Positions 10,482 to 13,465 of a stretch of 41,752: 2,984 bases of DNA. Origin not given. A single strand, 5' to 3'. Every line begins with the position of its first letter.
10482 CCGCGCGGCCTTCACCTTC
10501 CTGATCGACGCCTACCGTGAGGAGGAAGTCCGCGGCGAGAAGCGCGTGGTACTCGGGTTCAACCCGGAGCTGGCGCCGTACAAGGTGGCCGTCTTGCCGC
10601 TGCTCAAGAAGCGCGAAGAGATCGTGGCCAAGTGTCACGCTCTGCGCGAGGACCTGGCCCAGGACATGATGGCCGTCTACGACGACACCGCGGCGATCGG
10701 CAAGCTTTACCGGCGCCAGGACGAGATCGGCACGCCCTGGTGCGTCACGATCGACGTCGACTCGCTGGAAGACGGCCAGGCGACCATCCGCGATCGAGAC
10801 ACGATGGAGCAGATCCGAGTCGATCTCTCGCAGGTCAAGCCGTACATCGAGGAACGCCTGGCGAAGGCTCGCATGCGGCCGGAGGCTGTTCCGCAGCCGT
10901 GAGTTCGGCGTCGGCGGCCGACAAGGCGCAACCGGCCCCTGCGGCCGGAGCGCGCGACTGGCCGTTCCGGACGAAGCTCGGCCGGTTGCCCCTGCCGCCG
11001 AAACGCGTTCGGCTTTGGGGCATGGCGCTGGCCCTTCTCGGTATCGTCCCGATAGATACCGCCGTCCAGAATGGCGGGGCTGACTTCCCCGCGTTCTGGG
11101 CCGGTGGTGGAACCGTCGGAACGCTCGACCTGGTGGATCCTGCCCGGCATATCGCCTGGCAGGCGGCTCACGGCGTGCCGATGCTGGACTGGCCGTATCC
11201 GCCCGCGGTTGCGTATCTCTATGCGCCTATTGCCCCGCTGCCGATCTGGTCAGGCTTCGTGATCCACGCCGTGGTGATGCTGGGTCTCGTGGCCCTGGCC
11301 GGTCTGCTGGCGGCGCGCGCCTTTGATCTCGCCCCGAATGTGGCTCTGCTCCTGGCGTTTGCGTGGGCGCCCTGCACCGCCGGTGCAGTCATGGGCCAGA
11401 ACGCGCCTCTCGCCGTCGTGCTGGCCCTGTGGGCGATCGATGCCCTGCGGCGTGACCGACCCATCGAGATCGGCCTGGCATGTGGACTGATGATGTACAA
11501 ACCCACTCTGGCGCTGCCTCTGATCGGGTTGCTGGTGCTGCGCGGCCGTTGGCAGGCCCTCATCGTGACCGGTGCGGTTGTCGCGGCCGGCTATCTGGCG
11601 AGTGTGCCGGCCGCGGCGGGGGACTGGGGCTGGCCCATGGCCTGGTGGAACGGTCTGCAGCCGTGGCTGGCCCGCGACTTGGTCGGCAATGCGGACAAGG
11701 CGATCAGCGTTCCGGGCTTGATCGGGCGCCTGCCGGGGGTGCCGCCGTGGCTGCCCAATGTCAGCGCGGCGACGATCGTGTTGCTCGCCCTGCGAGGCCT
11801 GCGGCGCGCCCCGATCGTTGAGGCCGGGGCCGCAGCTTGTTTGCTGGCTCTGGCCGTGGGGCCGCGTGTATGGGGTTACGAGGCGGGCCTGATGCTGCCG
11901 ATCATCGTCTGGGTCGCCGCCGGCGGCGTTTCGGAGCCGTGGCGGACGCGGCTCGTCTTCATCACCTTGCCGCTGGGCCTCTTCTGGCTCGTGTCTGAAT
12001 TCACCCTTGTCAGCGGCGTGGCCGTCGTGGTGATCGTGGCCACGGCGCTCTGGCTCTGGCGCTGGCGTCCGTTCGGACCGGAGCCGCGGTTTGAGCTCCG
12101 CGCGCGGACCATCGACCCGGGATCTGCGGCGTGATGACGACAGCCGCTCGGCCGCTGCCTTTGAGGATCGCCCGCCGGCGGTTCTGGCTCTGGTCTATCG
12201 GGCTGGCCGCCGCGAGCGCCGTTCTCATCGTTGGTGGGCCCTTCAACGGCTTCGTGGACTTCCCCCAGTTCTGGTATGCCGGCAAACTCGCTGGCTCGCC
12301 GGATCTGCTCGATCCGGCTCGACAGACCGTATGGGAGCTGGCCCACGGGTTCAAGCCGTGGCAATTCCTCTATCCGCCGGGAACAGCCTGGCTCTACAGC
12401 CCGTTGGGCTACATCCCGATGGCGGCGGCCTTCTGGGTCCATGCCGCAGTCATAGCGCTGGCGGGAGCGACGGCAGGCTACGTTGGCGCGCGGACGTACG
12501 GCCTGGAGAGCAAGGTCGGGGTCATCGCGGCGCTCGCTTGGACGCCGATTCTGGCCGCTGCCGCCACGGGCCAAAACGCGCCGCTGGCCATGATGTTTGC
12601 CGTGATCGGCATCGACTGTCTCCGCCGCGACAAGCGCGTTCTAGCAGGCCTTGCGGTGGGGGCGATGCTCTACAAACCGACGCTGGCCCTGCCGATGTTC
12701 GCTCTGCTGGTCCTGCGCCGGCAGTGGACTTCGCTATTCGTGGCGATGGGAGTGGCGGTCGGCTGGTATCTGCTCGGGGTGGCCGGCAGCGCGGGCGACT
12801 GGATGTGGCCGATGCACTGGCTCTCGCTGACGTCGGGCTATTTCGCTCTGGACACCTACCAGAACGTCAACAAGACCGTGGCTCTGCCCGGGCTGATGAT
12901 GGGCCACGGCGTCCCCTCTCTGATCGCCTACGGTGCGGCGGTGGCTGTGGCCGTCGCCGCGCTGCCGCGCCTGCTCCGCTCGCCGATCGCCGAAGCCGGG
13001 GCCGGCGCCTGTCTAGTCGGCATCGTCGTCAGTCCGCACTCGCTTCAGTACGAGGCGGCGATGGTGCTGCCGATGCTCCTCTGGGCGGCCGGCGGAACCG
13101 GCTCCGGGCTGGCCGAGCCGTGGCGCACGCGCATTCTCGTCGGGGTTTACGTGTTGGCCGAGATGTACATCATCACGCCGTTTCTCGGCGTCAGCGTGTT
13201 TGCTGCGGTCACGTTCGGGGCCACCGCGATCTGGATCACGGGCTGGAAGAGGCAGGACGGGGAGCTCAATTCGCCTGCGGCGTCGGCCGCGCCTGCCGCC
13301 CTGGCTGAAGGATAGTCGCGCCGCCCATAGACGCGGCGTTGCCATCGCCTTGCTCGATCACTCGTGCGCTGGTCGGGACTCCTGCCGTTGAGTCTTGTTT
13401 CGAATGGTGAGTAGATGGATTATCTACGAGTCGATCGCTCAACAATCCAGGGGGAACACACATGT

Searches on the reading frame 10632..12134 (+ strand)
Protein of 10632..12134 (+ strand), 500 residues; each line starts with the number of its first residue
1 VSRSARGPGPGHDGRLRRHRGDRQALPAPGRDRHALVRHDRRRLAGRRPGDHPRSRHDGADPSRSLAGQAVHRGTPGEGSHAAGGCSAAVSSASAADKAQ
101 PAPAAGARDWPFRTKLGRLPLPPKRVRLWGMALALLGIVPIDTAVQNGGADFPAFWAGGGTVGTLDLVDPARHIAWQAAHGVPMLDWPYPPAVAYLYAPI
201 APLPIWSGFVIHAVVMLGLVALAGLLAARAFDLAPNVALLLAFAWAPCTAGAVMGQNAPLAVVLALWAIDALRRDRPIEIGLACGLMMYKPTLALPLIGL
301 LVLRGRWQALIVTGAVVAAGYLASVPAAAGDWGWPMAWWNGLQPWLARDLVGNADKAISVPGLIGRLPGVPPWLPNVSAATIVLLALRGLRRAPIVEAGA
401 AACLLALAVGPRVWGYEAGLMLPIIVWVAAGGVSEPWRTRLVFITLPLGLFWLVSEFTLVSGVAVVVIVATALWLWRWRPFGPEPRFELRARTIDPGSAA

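Call 23: search_protein_families(library=pfam, proteins=[window:10632-12134:+], max_evalue=0.00001)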
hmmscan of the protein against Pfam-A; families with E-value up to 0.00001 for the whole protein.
window:10632-12134:+ (500 aa): 1 family
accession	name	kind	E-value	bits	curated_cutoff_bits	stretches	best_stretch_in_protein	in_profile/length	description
PF09594.16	GT87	-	2.4e-13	50.8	25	1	187-407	1-233/237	Glycosyltransferase family 87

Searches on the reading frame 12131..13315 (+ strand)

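Call 23: search_protein_families(library=pfam, proteins=[window:12131-13315:+], max_evalue=0.00001)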
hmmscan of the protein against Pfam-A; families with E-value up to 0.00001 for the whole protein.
window:12131-13315:+ (394 aa): 1 family
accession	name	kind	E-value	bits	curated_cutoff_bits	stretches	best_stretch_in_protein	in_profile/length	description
PF09594.16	GT87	-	4.3e-19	69.6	25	1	79-302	1-237/237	Glycosyltransferase family 87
